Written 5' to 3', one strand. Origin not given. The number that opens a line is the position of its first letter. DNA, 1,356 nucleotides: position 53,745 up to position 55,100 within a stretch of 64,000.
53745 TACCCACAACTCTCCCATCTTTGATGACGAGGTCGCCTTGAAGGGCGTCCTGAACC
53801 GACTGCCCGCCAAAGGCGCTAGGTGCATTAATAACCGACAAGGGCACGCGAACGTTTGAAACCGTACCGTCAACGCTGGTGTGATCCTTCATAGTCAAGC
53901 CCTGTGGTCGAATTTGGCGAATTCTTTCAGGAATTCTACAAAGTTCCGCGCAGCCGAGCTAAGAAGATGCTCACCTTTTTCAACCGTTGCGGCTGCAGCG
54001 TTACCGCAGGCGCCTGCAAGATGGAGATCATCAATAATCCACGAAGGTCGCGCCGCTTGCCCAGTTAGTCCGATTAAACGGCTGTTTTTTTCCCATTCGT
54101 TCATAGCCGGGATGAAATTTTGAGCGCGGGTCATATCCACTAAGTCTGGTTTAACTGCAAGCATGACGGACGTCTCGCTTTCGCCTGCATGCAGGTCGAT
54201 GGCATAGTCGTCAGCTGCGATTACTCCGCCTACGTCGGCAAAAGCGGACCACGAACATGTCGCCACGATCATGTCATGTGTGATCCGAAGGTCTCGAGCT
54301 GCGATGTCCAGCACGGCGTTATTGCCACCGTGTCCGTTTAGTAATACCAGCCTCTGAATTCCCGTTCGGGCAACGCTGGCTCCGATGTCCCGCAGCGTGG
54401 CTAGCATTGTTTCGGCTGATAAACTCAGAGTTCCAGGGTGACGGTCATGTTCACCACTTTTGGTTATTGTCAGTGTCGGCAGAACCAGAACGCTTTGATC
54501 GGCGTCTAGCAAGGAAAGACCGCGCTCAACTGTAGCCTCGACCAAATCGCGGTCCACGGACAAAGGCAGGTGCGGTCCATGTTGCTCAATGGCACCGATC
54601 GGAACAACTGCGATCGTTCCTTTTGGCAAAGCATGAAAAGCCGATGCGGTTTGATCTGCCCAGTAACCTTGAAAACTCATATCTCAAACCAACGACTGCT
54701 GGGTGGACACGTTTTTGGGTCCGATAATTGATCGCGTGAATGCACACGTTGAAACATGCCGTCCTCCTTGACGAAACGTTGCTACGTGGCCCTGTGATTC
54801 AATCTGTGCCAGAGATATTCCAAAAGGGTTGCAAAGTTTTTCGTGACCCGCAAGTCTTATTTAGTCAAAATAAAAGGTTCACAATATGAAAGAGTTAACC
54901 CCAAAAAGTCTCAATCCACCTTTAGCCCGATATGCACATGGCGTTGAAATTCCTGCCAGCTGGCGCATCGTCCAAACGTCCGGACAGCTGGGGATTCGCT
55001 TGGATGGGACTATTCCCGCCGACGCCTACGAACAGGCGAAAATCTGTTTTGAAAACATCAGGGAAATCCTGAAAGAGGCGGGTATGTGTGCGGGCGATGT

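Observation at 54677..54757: Hidden 26-codon ORF with a near-consensus Shine-Dalgarno, stop-start coupled to a creatininase/MftE-family gene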

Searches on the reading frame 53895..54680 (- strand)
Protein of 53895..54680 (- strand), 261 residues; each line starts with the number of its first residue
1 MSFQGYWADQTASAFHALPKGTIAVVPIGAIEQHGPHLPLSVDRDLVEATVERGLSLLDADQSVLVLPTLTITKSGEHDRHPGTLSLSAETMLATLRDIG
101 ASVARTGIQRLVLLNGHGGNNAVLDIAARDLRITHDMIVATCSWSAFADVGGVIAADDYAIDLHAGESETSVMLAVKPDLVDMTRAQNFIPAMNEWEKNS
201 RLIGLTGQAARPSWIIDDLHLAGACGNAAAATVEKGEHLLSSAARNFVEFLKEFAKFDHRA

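Call 5: search_protein_families(library=pfam, proteins=[window:53895-54680:-])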
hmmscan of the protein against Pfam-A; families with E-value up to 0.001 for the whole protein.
window:53895-54680:- (261 aa): 1 family
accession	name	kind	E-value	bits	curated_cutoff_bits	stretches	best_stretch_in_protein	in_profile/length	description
PF02633.19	Creatininase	-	6.6e-67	225.8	31.3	1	11-251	4-238/238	Creatinine amidohydrolase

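Call 6: search_protein_families(library=ncbifam, proteins=[window:53895-54680:-], max_evalue=0.01)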
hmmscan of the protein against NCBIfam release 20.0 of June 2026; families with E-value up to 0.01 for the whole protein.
window:53895-54680:- (261 aa): 4 families
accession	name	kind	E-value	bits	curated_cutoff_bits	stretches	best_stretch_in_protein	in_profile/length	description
TIGR03964.1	mycofact_creat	equivalog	1.5e-37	129.4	172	1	22-253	14-219/228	mycofactocin biosynthesis peptidyl-dipeptidase MftE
TIGR04448.1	creatininase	equivalog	3.9e-27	95.5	235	1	19-249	12-240/246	creatininase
NF041098.2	diketo_inos_hlase_IolN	equivalog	3.2e-10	39.6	245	1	18-188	21-192/307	3-dehydro-scyllo-inosose hydrolase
NF033501.0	ArfB_arch_rifla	equivalog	7.4e-05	22.6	180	1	23-252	17-217/219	2-amino-5-formylamino-6-ribosylaminopyrimidin-4(3H)-one 5'-monophosphate deformylase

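Call 7: find_related_loci(query=window:53895-54680:-, collection=genome_contigs, flank=4000)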
Query window:53895-54680:- (261 aa) in genome_contigs; peptide patterns used: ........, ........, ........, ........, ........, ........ (x = any residue, [..] = any of these).
453 stretches matched a pattern; 347 encode a relative of the query (tblastn E <= 1e-3); the best 80 are kept; 80 distinct loci.
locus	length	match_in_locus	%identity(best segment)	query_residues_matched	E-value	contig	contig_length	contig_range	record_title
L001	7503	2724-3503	75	1-260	2e-133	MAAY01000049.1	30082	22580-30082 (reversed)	Rhodobacterales bacterium 56_14_T64 BD02T64_scaffold_1309, whole genome shotgun sequence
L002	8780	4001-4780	73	1-260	6e-127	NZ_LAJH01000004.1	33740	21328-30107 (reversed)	Shimia sp. SK013 shim_contig000004, whole genome shotgun sequence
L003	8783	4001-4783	69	1-261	6e-121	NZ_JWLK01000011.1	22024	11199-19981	Ruegeria sp. ANG-S4 contig_11, whole genome shotgun sequence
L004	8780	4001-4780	69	1-260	3e-119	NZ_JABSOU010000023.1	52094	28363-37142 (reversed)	MAG: Cognatishimia sp. isolate DT_16 DT-Cognatishimia-1_scaffold_27, whole genome shotgun sequence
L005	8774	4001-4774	68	1-258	3e-119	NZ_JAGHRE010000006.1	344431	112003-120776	Tropicibacter sp. R16_0 NODE_6_length_344431_cov_33.858105, whole genome shotgun sequence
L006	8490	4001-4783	68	1-261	2e-118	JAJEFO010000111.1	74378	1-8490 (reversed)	MAG: Silicimonas sp. isolate p16x43bins.5 k141_574166, whole genome shotgun sequence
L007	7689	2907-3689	67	1-261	4e-118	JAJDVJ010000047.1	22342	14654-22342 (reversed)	MAG: Silicimonas sp. isolate jk18x22bins.35 k141_807369, whole genome shotgun sequence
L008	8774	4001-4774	68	1-258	6e-118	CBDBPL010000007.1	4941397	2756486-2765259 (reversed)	MAG: Paracoccaceae bacterium isolate 857ffbf3-2d20-4475-ae58-e760ef92b2c1 genome assembly, contig: contig_7, whole genom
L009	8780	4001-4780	67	1-260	8e-117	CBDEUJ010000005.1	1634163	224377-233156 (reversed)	MAG: Paracoccaceae bacterium isolate f3ee2caa-37b1-43b9-9fb8-375eacd4e4c4 genome assembly, contig: contig_5, whole genom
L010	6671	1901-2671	68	1-257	1e-116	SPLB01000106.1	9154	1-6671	MAG: Rhodobacteraceae bacterium isolate CSH_ALOHA_XIX_Bin_3 k99_526923, whole genome shotgun sequence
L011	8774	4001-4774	67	1-258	2e-116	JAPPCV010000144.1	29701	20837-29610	MAG: Boseongicola sp. isolate IRC3_bin_8 NODE_1009_length_29701_cov_58.0467, whole genome shotgun sequence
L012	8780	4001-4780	67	1-260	4e-116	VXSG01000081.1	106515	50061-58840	MAG: Boseongicola sp. SB0665_bin_10 NODE_131_length_106515_cov_13.290682, whole genome shotgun sequence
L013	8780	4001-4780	67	1-260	5e-116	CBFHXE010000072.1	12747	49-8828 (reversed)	MAG: uncultured Rhodobacteraceae bacterium isolate Co_bin_190_indstr genome assembly, contig: Co_bin_190_indstr_c74, who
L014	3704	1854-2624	67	1-257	2e-115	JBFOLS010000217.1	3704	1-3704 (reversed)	MAG: Leisingera sp. isolate E08Bin-4-1 c_000000000217, whole genome shotgun sequence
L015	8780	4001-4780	63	1-260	1e-112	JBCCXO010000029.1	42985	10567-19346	MAG: Pseudomonadota bacterium isolate P01_F01_bin.128 k141_1320466_length_42985_cov_20.3569, whole genome shotgun sequen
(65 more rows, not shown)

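Call 32: search_protein_families(library=pfam, proteins=[L001:2029-2727:+])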
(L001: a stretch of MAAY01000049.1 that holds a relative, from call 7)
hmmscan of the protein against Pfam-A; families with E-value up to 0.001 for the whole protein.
L001:2029-2727:+ (232 aa): 2 families
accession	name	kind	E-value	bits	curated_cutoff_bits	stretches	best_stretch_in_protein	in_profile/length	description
PF00117.34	GATase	-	6.9e-14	52.4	22.8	1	45-180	40-175/190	Glutamine amidotransferase class-I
PF07722.19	Peptidase_C26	-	0.00073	19.8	20.5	0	74-101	96-123/219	Peptidase C26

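Call 44: search_solved_structures(query=window:53895-54680:-, max_evalue=0.00001)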
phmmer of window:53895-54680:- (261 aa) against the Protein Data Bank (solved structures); distinct sequences matched with E-value up to 0.00001: 8.
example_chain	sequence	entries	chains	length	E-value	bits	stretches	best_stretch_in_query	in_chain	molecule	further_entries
1q3k_A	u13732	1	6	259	7.4e-22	81.2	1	22-192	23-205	creatininase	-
3a6e_A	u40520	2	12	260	1.2e-20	77.2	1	22-192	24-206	Creatinine amidohydrolase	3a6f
3a6h_A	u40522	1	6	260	1.5e-20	76.9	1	22-192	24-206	Creatinine amidohydrolase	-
3a6j_A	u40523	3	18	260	2.4e-20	76.3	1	22-192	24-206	Creatinine amidohydrolase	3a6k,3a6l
1j2t_A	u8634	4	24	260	2.4e-20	76.3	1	22-192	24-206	creatinine amidohydrolase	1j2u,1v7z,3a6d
3a6g_A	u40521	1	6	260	3.7e-20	75.7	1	22-192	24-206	Creatinine amidohydrolase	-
3lub_A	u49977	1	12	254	4.6e-18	68.8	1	22-258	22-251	Putative creatinine amidohydrolase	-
3no4_A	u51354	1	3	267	4.7e-13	52.4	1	14-130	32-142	creatinine amidohydrolase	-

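Call 51: list_cluster_members(proteins=[window:54680-54757:-, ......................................, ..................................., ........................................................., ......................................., window:53895-54680:-])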
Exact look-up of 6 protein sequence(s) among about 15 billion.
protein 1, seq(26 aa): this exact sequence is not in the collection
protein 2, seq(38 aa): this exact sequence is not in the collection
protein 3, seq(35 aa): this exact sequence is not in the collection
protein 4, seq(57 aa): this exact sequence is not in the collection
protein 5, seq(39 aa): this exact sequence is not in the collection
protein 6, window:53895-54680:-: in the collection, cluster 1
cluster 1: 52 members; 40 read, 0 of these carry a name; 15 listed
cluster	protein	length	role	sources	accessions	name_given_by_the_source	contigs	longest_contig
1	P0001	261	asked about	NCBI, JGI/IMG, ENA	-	-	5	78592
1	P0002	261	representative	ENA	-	-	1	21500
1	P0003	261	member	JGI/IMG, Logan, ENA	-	-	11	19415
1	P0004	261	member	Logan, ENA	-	-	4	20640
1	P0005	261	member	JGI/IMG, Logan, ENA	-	-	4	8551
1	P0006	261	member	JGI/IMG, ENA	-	-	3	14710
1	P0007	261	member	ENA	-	-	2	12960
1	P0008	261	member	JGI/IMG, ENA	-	-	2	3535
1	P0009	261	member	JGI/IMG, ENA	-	-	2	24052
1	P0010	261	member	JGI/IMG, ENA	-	-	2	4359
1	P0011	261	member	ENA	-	-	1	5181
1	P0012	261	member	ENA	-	-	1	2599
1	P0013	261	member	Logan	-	-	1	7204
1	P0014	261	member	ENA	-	-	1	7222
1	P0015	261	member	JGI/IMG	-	-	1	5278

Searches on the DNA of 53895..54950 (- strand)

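Call 11: search_rna_families(source=window, start=54600, end=54950, threshold=evalue, max_evalue=10, show_alignments=3)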
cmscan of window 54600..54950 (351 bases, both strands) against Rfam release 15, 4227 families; matches with E-value up to 10: 2.
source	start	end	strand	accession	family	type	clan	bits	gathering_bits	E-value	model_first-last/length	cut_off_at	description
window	54807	54902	+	RF02334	TtnuHACA28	Gene; snRNA; snoRNA; HACA-box;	-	14.4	130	9.4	1-134/134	no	Tetrahymena snoRNA TtnuHACA28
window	54707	54799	+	RF01210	snoU13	Gene; snRNA; snoRNA; CD-box;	CL00081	11.7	46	5.1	1-104/104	no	Small nucleolar RNA U13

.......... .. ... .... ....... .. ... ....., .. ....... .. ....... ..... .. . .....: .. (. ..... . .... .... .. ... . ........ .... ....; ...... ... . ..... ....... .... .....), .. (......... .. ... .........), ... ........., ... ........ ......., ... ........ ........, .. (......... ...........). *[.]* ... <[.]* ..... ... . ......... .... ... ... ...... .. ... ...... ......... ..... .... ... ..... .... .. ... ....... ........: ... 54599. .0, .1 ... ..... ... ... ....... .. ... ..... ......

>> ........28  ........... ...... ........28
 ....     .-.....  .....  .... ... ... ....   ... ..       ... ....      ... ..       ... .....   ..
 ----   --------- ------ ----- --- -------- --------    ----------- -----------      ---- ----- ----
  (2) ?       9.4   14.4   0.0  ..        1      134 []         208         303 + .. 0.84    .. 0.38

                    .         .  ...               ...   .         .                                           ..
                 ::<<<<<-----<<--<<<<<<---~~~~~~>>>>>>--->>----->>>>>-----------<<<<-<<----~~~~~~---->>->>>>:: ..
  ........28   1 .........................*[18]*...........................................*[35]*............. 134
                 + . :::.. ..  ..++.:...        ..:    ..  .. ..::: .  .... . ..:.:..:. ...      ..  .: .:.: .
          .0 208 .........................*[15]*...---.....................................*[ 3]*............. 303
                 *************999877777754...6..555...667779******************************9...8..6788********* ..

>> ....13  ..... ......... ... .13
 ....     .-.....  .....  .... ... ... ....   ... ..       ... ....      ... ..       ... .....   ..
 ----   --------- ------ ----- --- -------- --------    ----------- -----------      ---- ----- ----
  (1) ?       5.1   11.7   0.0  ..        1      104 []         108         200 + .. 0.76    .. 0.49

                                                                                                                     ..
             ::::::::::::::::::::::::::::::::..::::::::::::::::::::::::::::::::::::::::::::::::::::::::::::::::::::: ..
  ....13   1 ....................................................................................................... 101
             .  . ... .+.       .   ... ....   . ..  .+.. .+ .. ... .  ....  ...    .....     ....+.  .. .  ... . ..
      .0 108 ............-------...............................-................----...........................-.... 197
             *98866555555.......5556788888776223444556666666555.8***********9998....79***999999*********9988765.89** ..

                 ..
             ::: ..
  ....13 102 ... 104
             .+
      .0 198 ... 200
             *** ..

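Call 59: search_rna_families(sources=[L014, L016, L113, L134, L156, L162, L154, L197, L103, L140, L152, L010, L021], threshold=evalue, max_evalue=5)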
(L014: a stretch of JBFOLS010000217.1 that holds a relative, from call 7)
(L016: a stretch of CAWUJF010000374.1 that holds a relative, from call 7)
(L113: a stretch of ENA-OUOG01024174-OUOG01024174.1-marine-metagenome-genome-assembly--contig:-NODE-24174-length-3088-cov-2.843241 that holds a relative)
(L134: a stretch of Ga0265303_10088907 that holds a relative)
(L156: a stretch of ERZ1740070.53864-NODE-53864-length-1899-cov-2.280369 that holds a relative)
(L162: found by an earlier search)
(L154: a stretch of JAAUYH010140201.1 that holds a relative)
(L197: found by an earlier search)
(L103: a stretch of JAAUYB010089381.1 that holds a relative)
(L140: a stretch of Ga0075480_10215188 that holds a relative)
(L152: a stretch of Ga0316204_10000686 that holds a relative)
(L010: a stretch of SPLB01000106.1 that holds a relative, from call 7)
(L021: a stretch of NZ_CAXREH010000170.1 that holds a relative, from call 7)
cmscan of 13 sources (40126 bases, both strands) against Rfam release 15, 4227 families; matches with E-value up to 5: 5.
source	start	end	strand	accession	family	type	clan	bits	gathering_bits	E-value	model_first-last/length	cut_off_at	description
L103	1632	1703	-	RF00005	tRNA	Gene; tRNA;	CL00001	66.9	29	1.4e-12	1-71/71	no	tRNA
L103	8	145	-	RF03878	mir-B6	Gene; miRNA;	-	36.9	89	0.15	1-83/83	no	mir-B6 microRNA precursor family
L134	2154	2245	+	RF03983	MIR5284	Gene; miRNA;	-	35.6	93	0.00067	1-105/111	3'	MIR5284 microRNA precursor family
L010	5744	5835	+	RF03044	Proteo-phage-1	Gene; sRNA;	-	26.3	42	0.91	1-82/82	no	Proteo-phage-1 RNA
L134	2167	2240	-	RF03640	mir-3747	Gene; miRNA;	-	23.7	63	1.7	1-67/67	no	mir-3747 microRNA precursor family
